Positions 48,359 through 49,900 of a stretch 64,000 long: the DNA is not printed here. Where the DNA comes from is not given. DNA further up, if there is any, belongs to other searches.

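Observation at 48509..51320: Tight operon: uncharacterised 413-aa protein + VanX-like D-Ala-D-Ala dipeptidase + Asp/Glu racemase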

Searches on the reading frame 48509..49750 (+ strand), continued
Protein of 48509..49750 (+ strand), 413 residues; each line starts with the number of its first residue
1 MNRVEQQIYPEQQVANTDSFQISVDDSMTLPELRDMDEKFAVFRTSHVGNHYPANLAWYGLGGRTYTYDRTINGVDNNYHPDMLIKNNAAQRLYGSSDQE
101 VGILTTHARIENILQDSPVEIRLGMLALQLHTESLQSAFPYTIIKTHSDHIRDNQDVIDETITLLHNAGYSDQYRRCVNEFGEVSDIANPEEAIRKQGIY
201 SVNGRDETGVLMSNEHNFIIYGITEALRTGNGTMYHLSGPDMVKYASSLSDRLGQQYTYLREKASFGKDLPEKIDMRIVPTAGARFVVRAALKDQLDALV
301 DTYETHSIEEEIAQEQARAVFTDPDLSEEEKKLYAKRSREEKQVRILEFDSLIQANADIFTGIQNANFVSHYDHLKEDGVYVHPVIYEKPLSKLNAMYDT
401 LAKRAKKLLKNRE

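Call 47: fold_search(model_id=the predicted structure, library=pdb)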
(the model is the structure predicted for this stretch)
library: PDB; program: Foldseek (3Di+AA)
matches with E <= 10: 231; with E <= 0.001: 0
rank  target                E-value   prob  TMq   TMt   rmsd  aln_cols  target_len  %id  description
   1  6ao8                  3.6e-02  0.33  0.20  0.15  16.0       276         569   14  Crystal structure of arginyl-tRNA_synthetase from Neisseria gonorrhoeae in complex with arginine (released 2017-08-30)
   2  1y42                  2.3e-01  0.23  0.25  0.27  11.1       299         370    9  Crystal structure of a C-terminally truncated CYT-18 protein (released 2005-02-15)
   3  4q2x_B                2.3e-01  0.09  0.18  0.14  22.6       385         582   10  Crystal structure of Arginyl-tRNA synthetase complexed with L-canavanine (released 2014-07-23)
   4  3m1a_B                2.6e-01  0.12  0.17  0.23  11.6       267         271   10  The Crystal Structure of a Short-chain Dehydrogenase from Streptomyces avermitilis to 2A (released 2010-03-23)
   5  4q2t_A                4.1e-01  0.21  0.19  0.15   9.0       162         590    9  Crystal structure of Arginyl-tRNA synthetase complexed with L-arginine (released 2014-07-23)
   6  4zaj                  4.1e-01  0.20  0.18  0.14   9.4       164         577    8  2.2 Angstrom Crystal Structure of a Human Arginyl-tRNA Synthetase (released 2016-03-30)
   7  4ojm                  4.1e-01  0.18  0.26  0.27  10.3       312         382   10  Crystal structure of a C-terminally truncated CYT-18 protein including N-terminal residues (released 2014-04-16)
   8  1bs2                  5.9e-01  0.16  0.17  0.13  10.7       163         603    8  YEAST ARGINYL-TRNA SYNTHETASE (released 1999-08-27)
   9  4q2x_A                5.9e-01  0.15  0.19  0.14   9.1       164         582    8  Crystal structure of Arginyl-tRNA synthetase complexed with L-canavanine (released 2014-07-23)
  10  7wao                  6.3e-01  0.12  0.24  0.20   8.5       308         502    9  Glutamyl-tRNA synthetase from Plasmodium falciparum (PfERS) in complex with Mn (released 2022-12-21)
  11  4q2y_A                7.1e-01  0.05  0.17  0.13  22.6       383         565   10  Crystal structure of Arginyl-tRNA synthetase (released 2014-07-23)
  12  2w4l_D                7.1e-01  0.03  0.10  0.19  14.4       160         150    9  Human dCMP deaminase (released 2009-01-13)
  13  4q2y_B                9.0e-01  0.05  0.18  0.14  22.4       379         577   12  Crystal structure of Arginyl-tRNA synthetase (released 2014-07-23)
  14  4q2t_B                1.2e+00  0.11  0.19  0.14   9.1       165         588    8  Crystal structure of Arginyl-tRNA synthetase complexed with L-arginine (released 2014-07-23)
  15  5yym_A                1.3e+00  0.11  0.17  0.13  10.7       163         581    7  Crystal structures of E.coli arginyl-trna synthetase (argrs) in complex with substrate Arg (released 2018-12-12)
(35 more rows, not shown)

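Call 48: find_related_loci(query=A1, collection=metagenome_contigs, flank=5000)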
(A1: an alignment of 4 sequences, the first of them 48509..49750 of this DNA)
Query A1 (413 aa) in metagenome_contigs; peptide patterns used: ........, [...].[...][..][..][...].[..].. (x = any residue, [..] = any of these).
74 stretches matched a pattern; 33 encode a relative of the query (tblastn E <= 1e-3); 33 distinct loci.
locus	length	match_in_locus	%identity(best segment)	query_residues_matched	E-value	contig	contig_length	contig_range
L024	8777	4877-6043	26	16-411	3e-41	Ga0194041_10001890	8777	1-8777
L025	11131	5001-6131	32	11-394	7e-40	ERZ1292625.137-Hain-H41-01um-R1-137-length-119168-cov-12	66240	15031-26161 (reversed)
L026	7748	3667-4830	26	20-408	1e-37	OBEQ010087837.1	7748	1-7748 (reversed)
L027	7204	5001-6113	30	20-399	9e-38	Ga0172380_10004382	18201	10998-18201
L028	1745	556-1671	27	11-394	5e-34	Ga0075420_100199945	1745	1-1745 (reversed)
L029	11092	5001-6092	25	19-397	4e-29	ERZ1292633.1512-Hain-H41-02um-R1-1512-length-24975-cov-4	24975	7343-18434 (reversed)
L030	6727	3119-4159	27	21-360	4e-29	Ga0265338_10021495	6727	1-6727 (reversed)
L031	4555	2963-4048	27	41-407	5e-27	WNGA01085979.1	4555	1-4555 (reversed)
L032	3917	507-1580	23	41-406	3e-27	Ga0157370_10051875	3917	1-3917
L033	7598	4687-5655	25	37-408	2e-26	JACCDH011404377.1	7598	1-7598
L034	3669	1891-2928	26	41-407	1e-25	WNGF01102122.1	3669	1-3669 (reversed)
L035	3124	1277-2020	29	45-300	8e-26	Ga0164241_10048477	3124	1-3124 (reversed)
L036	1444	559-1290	31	13-262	1e-25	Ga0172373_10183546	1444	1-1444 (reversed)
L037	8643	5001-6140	26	25-407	1e-24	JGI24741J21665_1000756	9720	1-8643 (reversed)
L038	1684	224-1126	29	22-325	3e-24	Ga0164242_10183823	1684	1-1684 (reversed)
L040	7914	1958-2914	25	33-403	1e-22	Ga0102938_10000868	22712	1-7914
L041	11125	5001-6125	28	20-406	1e-37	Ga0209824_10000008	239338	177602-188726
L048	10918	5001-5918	23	40-395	7e-17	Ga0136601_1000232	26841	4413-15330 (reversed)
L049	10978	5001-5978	23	33-408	3e-16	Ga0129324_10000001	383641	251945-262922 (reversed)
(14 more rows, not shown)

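Call 52: find_encoding_contigs(protein=P0001, flank=10000, max_places=4)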
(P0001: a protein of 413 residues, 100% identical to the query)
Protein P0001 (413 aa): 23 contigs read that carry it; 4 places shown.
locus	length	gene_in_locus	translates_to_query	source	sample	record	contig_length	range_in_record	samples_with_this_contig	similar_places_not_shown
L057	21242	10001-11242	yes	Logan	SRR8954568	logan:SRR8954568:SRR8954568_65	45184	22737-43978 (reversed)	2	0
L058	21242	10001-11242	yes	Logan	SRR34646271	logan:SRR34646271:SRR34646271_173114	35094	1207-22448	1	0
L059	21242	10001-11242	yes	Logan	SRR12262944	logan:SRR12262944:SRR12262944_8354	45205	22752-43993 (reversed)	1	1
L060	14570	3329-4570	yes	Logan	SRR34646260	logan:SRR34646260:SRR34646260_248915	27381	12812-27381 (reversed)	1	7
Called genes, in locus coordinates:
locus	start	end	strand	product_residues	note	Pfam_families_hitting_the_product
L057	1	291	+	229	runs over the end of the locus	PF01863:YgjP-like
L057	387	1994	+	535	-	PF00989:PAS (weak), PF00512:HisKA, PF02518:HATPase_c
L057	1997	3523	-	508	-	PF13506:Glyco_transf_21, PF00535:Glycos_transf_2, PF13641:Glyco_tranf_2_3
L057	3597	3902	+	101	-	PF00584:SecE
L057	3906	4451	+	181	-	PF02357:NusG, PF03439:Spt5-NGN (faint)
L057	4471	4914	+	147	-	PF03946:Ribosomal_L11_N, PF00298:Ribosomal_L11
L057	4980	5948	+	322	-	PF00687:Ribosomal_L1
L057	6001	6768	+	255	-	PF21448:DNMK (weak)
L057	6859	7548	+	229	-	PF22769:DCD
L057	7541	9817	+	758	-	PF02223:Thymidylate_kin, PF13521:AAA_28, PF02511:Thy1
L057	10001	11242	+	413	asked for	-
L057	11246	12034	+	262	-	PF01427:Peptidase_M15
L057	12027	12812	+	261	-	PF01177:Asp_Glu_race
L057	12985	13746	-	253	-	PF00990:GGDEF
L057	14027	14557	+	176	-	PF00466:Ribosomal_L10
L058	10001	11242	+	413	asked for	-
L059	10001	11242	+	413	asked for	-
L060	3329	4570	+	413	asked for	-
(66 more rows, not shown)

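Call 59: search_protein_families(library=pfam, proteins=[L006:8001-9806:-, L021:8046-9989:-, L025:8163-9938:-, L031:875-2680:+, L015:9026-10741:+, L032:1659-3362:+, L040:4013-5800:+, L048:2665-4641:-, L049:7198-9030:-, L033:2002-3885:+], max_evalue=0.00001)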
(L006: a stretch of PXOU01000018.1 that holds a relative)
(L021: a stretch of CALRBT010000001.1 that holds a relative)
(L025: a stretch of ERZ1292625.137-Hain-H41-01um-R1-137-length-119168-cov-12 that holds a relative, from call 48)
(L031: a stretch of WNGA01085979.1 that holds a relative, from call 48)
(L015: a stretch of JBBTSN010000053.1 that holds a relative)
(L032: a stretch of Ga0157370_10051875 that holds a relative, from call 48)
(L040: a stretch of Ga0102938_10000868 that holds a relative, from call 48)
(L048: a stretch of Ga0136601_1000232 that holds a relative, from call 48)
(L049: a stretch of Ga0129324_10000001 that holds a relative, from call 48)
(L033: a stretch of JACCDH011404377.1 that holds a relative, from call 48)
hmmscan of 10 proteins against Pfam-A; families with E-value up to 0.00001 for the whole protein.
L006:8001-9806:- (601 aa): 1 family
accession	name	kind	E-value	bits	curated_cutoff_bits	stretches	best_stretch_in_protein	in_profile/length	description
PF02511.20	Thy1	-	3.9e-34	118.6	24.8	2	419-556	47-190/191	Thymidylate synthase complementing protein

L021:8046-9989:- (647 aa): 0 families

L025:8163-9938:- (591 aa): 3 families
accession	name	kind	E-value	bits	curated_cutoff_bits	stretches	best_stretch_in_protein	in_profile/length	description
PF00005.33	ABC_tran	-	3.9e-24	86.2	25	1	363-512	1-137/137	ABC transporter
PF00664.28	ABC_membrane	-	8.8e-14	52.3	28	1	26-274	2-251/274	ABC transporter transmembrane region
PF13304.12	AAA_21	-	2e-06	28.5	27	0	482-531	238-284/304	AAA domain, putative AbiEii toxin, Type IV TA system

L031:875-2680:+ (601 aa): 0 families

L015:9026-10741:+ (571 aa): 6 families
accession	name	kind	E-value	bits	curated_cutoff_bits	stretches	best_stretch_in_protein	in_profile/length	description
PF05970.20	PIF1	-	1.3e-36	126.7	25.9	1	11-195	20-217/223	PIF1-like helicase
PF13604.12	AAA_30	-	2.1e-14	54.2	27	1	3-198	6-175/191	AAA domain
PF13245.12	AAA_19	-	1.6e-12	48.2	25.1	1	12-146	10-133/134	AAA domain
PF14493.12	HTH_40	-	5.7e-12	46.2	27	1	471-558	5-88/89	Helix-turn-helix domain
PF13401.12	AAA_22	-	4.2e-08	34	27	1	16-137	8-122/130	AAA domain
PF21530.3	Pif1_2B_dom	-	2.1e-07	30.9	23.9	1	253-297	2-47/47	DNA helicase Pif1, 2B domain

L032:1659-3362:+ (567 aa): 3 families
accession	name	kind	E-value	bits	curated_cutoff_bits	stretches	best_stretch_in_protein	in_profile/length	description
PF00587.30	tRNA-synt_2b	-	1.3e-29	103.9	29.3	1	95-458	2-179/179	tRNA synthetase class II core domain (G, H, P, S and T)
PF04073.20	tRNA_edit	-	2.7e-23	82.8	25.5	1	260-371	5-117/123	Aminoacyl-tRNA editing domain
PF03129.25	HGTP_anticodon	-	3.6e-21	75.6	21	1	474-563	1-91/94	Anticodon binding domain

L040:4013-5800:+ (595 aa): 6 families
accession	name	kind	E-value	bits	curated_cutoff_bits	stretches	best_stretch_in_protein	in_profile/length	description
PF00009.33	GTP_EFTU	-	3.8e-53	180.3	26.5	1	4-190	2-187/188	Elongation factor Tu GTP binding domain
PF21018.2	BipA_C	-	2.6e-38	130.6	23.8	1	478-585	2-109/110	TypA/BipA C-terminal domain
PF00679.30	EFG_C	-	6.3e-18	65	27.9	1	391-475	3-88/89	Elongation factor G C-terminus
PF03144.31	GTP_EFTU_D2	-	7.3e-13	49.2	30.3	1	215-285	1-73/73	Elongation factor Tu domain 2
PF22042.2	EF-G_D2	-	1.4e-12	48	27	1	202-286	3-83/84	Elongation factor G domain 2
PF01926.29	MMR_HSR1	-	5.1e-08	33.5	21.9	1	8-124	2-113/113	50S ribosome-binding GTPase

L048:2665-4641:- (658 aa): 5 families
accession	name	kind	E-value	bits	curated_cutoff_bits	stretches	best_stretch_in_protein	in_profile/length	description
PF00580.27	UvrD-helicase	-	4.9e-84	282.7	23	1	14-284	1-271/271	UvrD/REP helicase N-terminal domain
PF13361.12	UvrD_C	-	6e-70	236.8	25.6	1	289-609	1-348/350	UvrD-like helicase C-terminal domain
PF13245.12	AAA_19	-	1.3e-22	80.8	25.1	1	18-267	1-132/134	AAA domain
PF13538.12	UvrD_C_2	-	4.2e-12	46.2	27.4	1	548-606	2-51/52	UvrD-like helicase C-terminal domain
PF01443.25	Viral_helicase1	-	1.1e-07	32.4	21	0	542-606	178-226/228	Viral superfamily 1 RNA helicase core domain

L049:7198-9030:- (610 aa): 2 families
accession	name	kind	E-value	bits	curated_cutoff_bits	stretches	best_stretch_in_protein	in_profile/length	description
PF00005.33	ABC_tran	-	1.5e-26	94.1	25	1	371-526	1-137/137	ABC transporter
PF06414.18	Zeta_toxin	-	6e-06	26.3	22.3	0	386-422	21-57/199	Zeta toxin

L033:2002-3885:+ (627 aa): 1 family
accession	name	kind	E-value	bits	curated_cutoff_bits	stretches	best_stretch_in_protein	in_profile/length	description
PF00005.33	ABC_tran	-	4.9e-24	85.9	25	1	379-544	1-137/137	ABC transporter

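Call 61: search_protein_families(library=pfam, alignment_id=A2, max_evalue=10)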
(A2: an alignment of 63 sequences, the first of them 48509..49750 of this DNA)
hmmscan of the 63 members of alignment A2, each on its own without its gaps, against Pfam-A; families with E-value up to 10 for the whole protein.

A. member 1, window:48509-49750:+ (413 aa): 0 families

B. families by the number of members that match (of 63 scanned): 28 families (the first 25 are shown)
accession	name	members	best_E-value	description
PF07813.17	LTXXQ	1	0.0027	LTXXQ motif family protein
PF15171.11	Spexin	1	0.022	Neuropeptide secretory protein family, NPQ, spexin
PF05384.16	DegS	1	0.032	Sensor protein DegS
PF13073.11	DUF3937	1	0.033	Protein of unknown function (DUF3937)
PF19926.4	DUF6389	1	0.039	Family of unknown function (DUF6389)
PF13068.11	DUF3932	1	0.048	Protein of unknown function (DUF3932)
PF13747.11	DUF4164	1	0.06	Domain of unknown function (DUF4164)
PF01593.30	Amino_oxidase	1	0.065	Flavin containing amine oxidoreductase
PF08703.15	PLC-beta_C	1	0.068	PLC-beta C terminal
PF23991.1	DUF7310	1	0.073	Coiled-coil region of unknown function (DUF7310)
PF19795.4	DUF6279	1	0.073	Family of unknown function (DUF6279)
PF19458.4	DUF5995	1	0.078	Family of unknown function (DUF5995)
PF03410.18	Peptidase_M44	1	0.083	Metallopeptidase from vaccinia pox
PF20374.3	DUF6669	1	0.11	Family of unknown function (DUF6669)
PF23659.1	UFL1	1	0.12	E3 UFM1-protein ligase 1-like domain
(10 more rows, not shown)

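Call 65: find_homologous_proteins(query=A2, max_evalue=0.00001)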
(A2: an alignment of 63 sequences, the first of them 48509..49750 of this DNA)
Query A2 (63 sequences) (413 aa, profile of the alignment): 5 proteins with E <= 0.00001 among 8000 candidates.
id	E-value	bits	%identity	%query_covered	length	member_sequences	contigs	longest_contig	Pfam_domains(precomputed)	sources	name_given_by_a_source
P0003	2.0e-141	489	28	88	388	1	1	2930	-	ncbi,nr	ncbi:MAG: hypothetical protein Q8P82_00975 [bacterium]|nr:hypothetical protein [bacterium]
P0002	8.3e-120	418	27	95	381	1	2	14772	-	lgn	-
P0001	8.2e-103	362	100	100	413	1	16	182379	-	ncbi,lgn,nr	ncbi:hypothetical protein DYH10_02740 [Candidatus Saccharibacteria bacterium CPR2]|nr:hypothetical p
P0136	1.0e-97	345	23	91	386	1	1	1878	-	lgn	-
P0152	1.1e-85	306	24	92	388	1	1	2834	-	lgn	-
